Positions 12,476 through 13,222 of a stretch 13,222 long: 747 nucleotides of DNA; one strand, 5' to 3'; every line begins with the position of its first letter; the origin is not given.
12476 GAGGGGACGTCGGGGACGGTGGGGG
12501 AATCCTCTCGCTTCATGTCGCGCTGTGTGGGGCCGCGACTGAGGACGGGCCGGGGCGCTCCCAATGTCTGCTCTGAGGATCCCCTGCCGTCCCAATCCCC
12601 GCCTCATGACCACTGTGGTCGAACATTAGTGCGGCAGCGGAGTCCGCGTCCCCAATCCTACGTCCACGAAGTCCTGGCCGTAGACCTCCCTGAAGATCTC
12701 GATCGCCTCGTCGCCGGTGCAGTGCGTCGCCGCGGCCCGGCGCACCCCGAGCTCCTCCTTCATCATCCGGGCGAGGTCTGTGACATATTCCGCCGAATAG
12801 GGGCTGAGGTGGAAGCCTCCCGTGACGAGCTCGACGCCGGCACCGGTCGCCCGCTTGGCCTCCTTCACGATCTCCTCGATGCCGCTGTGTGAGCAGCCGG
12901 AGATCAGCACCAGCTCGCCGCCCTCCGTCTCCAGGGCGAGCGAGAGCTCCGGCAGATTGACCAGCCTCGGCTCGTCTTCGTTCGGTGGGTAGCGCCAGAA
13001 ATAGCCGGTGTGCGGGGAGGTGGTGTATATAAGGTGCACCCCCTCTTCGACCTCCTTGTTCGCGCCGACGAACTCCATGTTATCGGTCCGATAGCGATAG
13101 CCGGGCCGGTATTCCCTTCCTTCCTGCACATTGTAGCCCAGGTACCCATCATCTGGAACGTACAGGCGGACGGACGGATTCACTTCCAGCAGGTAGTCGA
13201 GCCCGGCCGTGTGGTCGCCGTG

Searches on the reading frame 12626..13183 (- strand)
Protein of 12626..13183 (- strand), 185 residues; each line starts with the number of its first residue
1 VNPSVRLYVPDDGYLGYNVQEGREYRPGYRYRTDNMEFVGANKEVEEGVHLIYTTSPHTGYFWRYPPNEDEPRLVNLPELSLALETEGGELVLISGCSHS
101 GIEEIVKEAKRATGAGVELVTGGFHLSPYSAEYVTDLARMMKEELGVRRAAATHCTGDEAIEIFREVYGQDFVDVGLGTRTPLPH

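Call 4: search_protein_families(library=pfam, proteins=[window:12626-13183:-], max_evalue=0.01)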
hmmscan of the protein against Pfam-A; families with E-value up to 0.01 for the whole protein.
window:12626-13183:- (185 aa): 0 families

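Call 10: search_protein_families(library=ncbifam, proteins=[window:12626-13183:-], max_evalue=0.01)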
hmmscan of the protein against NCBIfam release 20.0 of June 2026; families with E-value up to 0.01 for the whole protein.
window:12626-13183:- (185 aa): 1 family
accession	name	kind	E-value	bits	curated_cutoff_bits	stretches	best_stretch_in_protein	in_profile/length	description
NF006308.0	PRK08508.1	equivalog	0.0042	16.4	377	1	101-149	41-93/279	biotin synthase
